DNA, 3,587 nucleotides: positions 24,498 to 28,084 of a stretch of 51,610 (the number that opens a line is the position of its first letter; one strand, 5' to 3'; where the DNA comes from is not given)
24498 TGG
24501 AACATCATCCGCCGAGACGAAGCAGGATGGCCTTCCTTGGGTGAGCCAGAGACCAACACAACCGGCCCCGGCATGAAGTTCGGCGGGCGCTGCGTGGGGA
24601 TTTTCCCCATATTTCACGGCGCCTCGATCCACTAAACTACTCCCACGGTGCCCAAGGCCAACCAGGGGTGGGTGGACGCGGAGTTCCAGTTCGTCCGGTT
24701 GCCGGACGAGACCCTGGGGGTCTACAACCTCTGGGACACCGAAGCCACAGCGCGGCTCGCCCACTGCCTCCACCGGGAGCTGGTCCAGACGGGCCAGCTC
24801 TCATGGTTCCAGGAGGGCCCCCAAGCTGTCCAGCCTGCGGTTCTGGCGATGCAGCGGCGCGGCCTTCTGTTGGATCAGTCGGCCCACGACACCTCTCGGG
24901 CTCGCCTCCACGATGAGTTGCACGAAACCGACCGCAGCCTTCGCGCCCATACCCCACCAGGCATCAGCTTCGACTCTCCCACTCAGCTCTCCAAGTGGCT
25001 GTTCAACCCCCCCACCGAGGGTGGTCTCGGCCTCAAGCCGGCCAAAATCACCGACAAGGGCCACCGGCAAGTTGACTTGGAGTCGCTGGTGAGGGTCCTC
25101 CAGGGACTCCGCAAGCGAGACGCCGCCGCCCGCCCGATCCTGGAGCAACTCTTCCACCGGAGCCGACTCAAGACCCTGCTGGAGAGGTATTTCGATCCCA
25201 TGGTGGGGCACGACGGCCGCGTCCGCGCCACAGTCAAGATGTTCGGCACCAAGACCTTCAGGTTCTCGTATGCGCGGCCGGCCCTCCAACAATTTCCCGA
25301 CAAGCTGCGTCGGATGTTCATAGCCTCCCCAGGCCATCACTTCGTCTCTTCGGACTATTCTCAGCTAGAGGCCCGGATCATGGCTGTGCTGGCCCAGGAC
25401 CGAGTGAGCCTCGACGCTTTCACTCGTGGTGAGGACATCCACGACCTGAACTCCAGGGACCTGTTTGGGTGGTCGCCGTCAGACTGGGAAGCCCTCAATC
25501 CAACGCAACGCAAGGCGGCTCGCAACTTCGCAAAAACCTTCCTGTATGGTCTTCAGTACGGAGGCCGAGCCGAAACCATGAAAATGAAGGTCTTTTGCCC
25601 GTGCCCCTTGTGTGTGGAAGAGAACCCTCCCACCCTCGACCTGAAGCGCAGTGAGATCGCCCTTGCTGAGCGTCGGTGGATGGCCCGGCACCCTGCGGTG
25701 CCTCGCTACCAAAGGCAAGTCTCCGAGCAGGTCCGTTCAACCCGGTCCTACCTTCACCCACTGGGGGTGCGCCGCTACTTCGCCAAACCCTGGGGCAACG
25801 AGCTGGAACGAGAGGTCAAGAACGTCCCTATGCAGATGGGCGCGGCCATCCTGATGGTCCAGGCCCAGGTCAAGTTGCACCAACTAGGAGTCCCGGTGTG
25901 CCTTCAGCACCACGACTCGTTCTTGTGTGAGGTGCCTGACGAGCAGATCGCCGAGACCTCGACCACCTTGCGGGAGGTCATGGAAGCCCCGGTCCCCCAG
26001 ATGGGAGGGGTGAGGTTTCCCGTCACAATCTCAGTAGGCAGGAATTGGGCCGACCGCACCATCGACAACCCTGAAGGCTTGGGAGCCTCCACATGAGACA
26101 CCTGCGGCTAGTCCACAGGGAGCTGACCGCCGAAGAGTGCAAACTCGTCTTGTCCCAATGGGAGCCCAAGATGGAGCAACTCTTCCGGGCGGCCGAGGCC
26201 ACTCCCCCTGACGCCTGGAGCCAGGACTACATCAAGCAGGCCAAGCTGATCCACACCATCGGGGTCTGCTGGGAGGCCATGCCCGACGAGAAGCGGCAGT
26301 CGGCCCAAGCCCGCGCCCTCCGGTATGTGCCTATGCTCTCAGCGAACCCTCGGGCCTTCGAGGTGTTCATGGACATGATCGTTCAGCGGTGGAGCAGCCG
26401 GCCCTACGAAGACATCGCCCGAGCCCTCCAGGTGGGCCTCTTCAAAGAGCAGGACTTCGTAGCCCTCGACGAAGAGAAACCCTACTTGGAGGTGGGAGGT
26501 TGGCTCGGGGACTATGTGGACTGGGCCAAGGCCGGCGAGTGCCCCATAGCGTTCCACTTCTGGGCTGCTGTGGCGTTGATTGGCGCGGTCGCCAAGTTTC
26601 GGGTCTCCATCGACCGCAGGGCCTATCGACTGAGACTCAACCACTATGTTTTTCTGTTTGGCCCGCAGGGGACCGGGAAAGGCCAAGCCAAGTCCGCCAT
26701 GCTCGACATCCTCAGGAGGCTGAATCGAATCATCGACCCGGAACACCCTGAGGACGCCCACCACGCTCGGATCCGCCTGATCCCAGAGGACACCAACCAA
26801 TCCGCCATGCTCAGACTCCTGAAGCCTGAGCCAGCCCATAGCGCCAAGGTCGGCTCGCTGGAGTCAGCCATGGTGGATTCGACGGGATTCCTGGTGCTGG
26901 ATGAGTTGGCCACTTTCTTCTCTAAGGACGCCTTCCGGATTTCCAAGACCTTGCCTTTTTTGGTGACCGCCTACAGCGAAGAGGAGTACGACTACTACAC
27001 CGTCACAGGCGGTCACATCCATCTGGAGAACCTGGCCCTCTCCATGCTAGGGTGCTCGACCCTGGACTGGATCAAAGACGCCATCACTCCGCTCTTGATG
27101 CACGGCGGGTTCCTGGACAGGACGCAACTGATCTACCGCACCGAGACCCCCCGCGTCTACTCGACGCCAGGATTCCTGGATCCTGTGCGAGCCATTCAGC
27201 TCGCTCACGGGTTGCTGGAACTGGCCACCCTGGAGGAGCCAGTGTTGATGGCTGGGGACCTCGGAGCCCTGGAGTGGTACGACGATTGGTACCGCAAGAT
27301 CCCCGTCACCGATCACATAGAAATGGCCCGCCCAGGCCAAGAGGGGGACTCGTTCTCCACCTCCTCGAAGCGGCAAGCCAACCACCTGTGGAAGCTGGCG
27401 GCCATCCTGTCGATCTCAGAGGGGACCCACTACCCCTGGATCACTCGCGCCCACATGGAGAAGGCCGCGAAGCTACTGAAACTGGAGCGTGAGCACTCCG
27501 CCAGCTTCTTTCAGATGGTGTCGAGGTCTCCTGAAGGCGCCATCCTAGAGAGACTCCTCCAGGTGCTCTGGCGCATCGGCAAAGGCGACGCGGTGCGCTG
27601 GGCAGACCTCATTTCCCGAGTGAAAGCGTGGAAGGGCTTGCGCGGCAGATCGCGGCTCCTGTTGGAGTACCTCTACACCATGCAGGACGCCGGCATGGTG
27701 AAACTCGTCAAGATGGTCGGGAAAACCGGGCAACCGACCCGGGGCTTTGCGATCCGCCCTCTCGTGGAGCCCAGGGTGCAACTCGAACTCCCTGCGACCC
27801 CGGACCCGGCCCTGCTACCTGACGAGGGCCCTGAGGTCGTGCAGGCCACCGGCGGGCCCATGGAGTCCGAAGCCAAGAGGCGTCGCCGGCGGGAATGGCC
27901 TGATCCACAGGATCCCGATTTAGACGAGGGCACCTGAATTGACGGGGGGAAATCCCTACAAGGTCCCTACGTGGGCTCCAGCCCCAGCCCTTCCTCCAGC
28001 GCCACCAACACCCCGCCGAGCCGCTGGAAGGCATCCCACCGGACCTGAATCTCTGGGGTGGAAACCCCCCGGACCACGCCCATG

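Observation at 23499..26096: Family A DNA polymerase split into three colinear, same-frame ORFs; a 165-aa unknown ORF divides the 3'-5' exonuclease active site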

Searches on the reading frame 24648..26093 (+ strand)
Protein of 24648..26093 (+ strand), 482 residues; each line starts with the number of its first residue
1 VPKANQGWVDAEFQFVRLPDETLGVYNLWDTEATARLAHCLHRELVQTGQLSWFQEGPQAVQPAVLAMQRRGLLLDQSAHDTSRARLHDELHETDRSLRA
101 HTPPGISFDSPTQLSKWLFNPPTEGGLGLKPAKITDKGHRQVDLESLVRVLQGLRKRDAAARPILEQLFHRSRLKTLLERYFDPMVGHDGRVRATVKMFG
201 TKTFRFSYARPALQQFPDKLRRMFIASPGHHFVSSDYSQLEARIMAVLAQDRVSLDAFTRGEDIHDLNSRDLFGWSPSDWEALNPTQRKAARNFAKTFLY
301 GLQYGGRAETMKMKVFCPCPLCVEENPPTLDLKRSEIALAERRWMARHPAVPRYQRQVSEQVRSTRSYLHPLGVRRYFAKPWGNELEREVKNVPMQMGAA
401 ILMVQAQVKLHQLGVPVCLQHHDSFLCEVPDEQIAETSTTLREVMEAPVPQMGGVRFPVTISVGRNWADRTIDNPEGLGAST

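Call 3: search_protein_families(library=pfam, proteins=[window:24648-26093:+], max_evalue=0.1)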
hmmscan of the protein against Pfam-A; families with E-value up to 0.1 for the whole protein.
window:24648-26093:+ (482 aa): 1 family
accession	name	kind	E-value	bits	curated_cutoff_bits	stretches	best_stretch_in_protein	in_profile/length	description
PF00476.26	DNA_pol_A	-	9.8e-45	153.5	34.3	1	83-469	7-381/381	DNA polymerase family A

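Call 4: search_protein_families(library=phrogs, proteins=[window:24648-26093:+], max_evalue=0.1)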
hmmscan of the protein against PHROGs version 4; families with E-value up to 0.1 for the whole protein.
window:24648-26093:+ (482 aa): 8 families
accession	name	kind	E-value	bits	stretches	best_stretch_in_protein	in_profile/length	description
phrog_17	-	DNA, RNA and nucleotide metabolism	1e-77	263.3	1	13-475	796-1239/1445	DNA polymerase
phrog_2573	-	DNA, RNA and nucleotide metabolism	1.1e-20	75.2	1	219-449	4-249/336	DNA polymerase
phrog_15971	-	DNA, RNA and nucleotide metabolism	5.8e-14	53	1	128-306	64-226/376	DNA polymerase I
phrog_10285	-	DNA, RNA and nucleotide metabolism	1.5e-10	41.7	1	218-313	43-134/321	DNA polymerase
phrog_5995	-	DNA, RNA and nucleotide metabolism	4.6e-07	30.6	1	343-470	30-178/236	DNA polymerase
phrog_23226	-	DNA, RNA and nucleotide metabolism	9.6e-07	28.6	1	190-273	292-382/611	DNA polymerase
phrog_4756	-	unknown function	0.00035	20.8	0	405-436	387-417/440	-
phrog_12241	-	DNA, RNA and nucleotide metabolism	0.011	15.7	1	161-226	435-501/502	DNA polymerase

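Call 12: find_related_loci(query=window:24648-26093:+, collection=viral_contigs, flank=5000)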
Query window:24648-26093:+ (482 aa) in viral_contigs; peptide patterns used: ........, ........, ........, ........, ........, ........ (x = any residue, [..] = any of these).
No stretch of DNA in the collection matches any of the patterns.

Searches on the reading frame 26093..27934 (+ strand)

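Call 3: search_protein_families(library=pfam, proteins=[window:26093-27934:+], max_evalue=0.1)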
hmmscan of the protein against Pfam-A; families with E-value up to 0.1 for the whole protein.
window:26093-27934:+ (614 aa): 1 family
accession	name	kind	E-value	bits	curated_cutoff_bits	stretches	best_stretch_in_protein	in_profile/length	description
PF13148.11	DUF3987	-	1.8e-11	44.3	27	1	257-471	136-360/364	Protein of unknown function (DUF3987)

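Call 4: search_protein_families(library=phrogs, proteins=[window:26093-27934:+], max_evalue=0.1)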
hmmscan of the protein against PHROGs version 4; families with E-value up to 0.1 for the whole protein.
window:26093-27934:+ (614 aa): 6 families
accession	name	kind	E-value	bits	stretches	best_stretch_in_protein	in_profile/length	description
phrog_14296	-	DNA, RNA and nucleotide metabolism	5e-23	82.8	1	136-492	3-336/417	DNA primase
phrog_5311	-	DNA, RNA and nucleotide metabolism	1.4e-09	37.8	1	118-297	247-423/692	helicase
phrog_3022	-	DNA, RNA and nucleotide metabolism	6.1e-09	35.8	2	311-463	525-676/788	DNA primase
phrog_10514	-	DNA, RNA and nucleotide metabolism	3.8e-06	26.4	1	406-544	606-739/750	DNA primase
phrog_2373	-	DNA, RNA and nucleotide metabolism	0.0053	16.4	0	144-228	73-157/515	DNA helicase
phrog_7998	-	unknown function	0.0089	16.2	1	166-277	26-132/339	-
